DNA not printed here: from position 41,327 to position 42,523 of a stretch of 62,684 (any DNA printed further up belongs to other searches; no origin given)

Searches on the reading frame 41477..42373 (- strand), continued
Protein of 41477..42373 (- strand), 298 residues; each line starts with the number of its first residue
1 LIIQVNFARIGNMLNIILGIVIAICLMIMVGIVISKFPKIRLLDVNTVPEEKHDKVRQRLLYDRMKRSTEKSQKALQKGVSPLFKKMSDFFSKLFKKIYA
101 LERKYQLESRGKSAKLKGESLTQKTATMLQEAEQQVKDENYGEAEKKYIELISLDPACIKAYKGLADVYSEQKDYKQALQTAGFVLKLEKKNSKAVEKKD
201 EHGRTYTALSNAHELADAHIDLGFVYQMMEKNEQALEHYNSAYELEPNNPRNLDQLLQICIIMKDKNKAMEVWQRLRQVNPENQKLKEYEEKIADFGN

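Call 92: find_encoding_contigs(protein=P0012, flank=3000, max_places=2)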
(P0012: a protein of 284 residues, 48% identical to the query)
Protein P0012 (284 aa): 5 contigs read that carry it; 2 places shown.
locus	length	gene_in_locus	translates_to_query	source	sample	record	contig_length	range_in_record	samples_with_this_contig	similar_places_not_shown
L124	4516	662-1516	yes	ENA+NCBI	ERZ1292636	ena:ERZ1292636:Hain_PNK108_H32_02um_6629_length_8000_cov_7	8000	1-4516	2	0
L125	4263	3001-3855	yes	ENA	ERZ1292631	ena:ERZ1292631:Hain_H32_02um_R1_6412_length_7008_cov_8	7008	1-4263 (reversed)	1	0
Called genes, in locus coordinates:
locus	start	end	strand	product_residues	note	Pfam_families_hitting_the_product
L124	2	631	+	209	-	PF01116:F_bP_aldolase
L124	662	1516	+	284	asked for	PF00515:TPR_1 (faint), PF07719:TPR_2 (faint), PF13428:TPR_14 (faint), PF23914:TPR_CcmH_CycH (faint), PF13414:TPR_11 (faint), PF14559:TPR_19 (faint)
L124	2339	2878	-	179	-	-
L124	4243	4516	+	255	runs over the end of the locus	PF01978:TrmB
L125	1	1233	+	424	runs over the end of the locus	PF00675:Peptidase_M16, PF05193:Peptidase_M16_C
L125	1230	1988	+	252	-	PF00121:TIM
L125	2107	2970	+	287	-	PF01116:F_bP_aldolase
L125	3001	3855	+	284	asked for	PF00515:TPR_1 (faint), PF07719:TPR_2 (faint), PF13428:TPR_14 (faint), PF23914:TPR_CcmH_CycH (faint), PF13414:TPR_11 (faint), PF14559:TPR_19 (faint)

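Call 93: find_encoding_contigs(protein=P0014, flank=3000, max_places=2)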
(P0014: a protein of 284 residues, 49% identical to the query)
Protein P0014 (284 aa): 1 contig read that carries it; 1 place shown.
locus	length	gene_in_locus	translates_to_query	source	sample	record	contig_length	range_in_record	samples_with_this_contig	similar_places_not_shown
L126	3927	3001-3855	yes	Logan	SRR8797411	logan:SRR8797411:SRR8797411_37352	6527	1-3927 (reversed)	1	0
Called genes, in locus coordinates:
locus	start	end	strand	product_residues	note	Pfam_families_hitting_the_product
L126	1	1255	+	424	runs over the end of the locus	PF00675:Peptidase_M16, PF05193:Peptidase_M16_C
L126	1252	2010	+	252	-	PF00121:TIM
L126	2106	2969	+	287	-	PF01116:F_bP_aldolase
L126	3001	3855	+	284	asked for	PF13428:TPR_14 (faint), PF13414:TPR_11 (faint), PF13432:TPR_16 (faint), PF14559:TPR_19 (faint), PF23914:TPR_CcmH_CycH (faint), PF00515:TPR_1 (weak), PF07719:TPR_2 (weak), PF13181:TPR_8 (weak)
